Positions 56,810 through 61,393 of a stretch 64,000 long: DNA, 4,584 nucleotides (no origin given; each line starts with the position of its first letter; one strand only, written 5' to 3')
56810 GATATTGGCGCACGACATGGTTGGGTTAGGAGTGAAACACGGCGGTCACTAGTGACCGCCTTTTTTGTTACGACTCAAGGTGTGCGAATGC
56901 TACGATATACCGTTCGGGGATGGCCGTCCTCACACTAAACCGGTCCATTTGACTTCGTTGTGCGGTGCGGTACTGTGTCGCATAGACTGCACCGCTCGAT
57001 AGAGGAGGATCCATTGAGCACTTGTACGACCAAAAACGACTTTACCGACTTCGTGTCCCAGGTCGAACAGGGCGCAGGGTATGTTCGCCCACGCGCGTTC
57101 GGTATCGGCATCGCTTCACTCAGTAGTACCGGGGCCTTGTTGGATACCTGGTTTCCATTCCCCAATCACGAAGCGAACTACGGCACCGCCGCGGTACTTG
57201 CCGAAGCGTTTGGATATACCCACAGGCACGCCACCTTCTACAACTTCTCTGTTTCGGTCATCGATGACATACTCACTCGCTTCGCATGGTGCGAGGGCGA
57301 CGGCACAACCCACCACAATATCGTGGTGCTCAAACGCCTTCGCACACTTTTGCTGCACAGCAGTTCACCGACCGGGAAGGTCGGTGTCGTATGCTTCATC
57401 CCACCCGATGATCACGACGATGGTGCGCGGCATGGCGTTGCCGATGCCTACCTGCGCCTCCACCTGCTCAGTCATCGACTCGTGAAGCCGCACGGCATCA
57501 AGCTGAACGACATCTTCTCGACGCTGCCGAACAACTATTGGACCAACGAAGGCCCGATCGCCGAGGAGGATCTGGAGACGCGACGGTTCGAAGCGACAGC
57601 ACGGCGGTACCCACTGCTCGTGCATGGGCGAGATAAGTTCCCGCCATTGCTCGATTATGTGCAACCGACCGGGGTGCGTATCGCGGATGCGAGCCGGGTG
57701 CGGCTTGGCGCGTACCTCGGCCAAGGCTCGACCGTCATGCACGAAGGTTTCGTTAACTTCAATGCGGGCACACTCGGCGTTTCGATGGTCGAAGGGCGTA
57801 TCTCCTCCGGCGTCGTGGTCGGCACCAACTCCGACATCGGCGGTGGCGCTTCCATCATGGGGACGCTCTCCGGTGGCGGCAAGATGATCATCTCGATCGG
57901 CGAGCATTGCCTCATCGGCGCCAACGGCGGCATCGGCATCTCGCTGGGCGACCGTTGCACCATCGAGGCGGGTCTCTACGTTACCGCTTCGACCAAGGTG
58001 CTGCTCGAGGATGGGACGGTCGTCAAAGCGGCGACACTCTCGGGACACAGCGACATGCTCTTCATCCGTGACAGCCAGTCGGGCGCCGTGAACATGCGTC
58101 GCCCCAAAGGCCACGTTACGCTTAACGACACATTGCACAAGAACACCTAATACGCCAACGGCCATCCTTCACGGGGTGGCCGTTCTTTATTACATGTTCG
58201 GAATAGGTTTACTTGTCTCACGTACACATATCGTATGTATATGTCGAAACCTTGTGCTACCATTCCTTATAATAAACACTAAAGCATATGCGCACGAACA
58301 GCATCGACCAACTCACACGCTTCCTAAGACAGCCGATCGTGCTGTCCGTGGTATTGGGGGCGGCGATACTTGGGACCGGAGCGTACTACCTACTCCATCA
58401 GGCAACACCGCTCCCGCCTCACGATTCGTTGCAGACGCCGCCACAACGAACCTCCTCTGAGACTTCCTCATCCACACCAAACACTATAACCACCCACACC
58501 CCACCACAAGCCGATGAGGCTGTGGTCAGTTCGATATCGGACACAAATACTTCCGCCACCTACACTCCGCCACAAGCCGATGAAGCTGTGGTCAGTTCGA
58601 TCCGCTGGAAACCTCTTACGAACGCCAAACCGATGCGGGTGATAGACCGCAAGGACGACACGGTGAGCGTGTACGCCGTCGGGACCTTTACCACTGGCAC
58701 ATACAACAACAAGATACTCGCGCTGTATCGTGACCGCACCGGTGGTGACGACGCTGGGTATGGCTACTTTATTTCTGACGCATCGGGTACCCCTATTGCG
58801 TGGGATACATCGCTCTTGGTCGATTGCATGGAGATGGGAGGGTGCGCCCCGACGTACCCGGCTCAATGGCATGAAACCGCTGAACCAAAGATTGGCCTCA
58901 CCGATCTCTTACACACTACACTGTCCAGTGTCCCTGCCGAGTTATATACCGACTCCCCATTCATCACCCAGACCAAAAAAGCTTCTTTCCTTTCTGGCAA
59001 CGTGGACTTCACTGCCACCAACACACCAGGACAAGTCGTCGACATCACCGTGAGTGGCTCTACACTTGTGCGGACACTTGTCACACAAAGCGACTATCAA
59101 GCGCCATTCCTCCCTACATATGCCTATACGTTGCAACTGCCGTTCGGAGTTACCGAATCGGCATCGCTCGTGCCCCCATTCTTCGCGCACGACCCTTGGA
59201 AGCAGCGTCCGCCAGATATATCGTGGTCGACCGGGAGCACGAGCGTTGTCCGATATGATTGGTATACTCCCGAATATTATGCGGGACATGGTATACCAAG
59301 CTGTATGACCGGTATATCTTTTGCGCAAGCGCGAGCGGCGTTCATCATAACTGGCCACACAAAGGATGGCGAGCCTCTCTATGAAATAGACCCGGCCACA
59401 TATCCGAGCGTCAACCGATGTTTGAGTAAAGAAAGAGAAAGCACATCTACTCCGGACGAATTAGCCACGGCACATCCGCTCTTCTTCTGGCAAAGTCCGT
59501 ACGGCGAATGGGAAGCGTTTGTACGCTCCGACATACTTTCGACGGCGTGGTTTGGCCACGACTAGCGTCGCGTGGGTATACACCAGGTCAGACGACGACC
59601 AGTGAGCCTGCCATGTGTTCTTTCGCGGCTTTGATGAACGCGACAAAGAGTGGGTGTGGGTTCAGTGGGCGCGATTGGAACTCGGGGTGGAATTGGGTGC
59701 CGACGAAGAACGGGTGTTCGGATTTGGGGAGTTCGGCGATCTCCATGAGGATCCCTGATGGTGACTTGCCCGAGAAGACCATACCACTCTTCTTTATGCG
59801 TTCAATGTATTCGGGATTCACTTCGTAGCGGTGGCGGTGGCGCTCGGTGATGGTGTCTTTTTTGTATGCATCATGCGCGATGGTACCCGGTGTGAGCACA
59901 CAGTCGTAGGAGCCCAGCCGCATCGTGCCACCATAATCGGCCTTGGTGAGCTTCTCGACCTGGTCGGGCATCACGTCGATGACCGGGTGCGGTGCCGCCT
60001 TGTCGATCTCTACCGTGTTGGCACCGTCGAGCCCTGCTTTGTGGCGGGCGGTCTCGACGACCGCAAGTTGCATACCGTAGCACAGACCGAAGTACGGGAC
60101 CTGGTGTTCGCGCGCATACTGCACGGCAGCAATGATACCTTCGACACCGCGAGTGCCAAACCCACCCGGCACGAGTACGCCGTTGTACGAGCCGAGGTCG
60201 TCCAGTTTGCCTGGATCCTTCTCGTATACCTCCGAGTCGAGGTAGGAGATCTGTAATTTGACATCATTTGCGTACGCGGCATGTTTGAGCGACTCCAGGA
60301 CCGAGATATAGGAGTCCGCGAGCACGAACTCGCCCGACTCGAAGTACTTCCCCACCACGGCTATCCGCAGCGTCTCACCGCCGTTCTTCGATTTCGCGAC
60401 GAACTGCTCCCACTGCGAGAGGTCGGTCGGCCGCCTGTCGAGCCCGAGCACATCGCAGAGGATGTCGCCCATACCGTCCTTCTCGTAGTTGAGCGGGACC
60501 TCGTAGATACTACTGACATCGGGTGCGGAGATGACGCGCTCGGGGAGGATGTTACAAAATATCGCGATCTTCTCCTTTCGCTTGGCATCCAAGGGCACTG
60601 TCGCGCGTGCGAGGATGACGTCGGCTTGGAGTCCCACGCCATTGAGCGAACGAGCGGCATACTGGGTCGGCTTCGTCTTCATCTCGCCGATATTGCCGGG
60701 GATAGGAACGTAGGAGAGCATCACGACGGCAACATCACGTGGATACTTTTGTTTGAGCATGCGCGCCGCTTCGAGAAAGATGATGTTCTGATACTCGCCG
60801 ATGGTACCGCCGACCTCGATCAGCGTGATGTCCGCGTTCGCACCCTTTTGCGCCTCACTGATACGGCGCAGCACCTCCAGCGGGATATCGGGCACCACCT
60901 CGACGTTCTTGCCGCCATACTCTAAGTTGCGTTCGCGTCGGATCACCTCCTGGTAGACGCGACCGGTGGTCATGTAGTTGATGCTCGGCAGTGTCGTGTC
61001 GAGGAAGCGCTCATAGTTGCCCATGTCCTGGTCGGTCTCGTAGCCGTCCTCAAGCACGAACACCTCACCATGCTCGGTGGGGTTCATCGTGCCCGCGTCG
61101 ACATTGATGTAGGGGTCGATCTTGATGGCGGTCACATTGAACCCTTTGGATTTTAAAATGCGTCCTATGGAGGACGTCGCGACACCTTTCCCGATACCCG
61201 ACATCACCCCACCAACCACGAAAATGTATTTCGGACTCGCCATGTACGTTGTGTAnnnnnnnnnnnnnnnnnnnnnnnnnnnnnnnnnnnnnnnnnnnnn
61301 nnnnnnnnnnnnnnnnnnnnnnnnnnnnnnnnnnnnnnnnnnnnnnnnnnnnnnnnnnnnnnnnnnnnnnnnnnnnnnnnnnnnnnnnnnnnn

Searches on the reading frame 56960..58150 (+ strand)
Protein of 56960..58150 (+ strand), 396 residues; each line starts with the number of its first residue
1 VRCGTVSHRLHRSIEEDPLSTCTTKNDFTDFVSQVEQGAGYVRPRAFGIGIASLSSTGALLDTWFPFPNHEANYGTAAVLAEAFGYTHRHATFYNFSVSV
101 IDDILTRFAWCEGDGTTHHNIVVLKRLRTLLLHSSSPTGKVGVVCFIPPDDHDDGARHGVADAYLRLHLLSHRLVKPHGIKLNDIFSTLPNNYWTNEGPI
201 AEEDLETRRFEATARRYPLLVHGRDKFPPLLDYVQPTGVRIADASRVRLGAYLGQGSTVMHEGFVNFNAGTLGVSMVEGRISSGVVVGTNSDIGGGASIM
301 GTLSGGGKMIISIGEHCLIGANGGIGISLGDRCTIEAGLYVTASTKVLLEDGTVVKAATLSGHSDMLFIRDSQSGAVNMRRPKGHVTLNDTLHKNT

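Call 63: search_protein_families(library=pfam, proteins=[window:56960-58150:+], max_evalue=0.001)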
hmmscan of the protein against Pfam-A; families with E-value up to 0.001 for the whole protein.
window:56960-58150:+ (396 aa): 3 families
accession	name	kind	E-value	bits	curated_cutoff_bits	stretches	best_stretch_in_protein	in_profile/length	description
PF14602.12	Hexapep_2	-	8.6e-15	54.6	27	1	311-343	2-34/34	Hexapeptide repeat of succinyl-transferase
PF14790.11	THDPS_N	-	1.6e-14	54.5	25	1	26-187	1-167/167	Tetrahydrodipicolinate N-succinyltransferase N-terminal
PF14789.11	THDPS_M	-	2.9e-08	34.2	25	1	189-228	1-40/41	Tetrahydrodipicolinate N-succinyltransferase middle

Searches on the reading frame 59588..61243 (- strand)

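Call 63: search_protein_families(library=pfam, proteins=[window:59588-61243:-], max_evalue=0.001)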
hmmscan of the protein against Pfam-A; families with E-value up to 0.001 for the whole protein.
window:59588-61243:- (551 aa): 3 families
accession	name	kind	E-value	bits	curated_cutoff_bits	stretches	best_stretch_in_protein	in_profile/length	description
PF06418.20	CTP_synth_N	-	1.4e-99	333.3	26.1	1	5-268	1-265/265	CTP synthase N-terminus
PF00117.34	GATase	-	2.3e-36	125.7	22.8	1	308-538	2-189/190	Glutamine amidotransferase class-I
PF01656.29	CbiA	-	0.00033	21.1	25.4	1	10-158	3-54/125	CobQ/CobB/MinD/ParA nucleotide binding domain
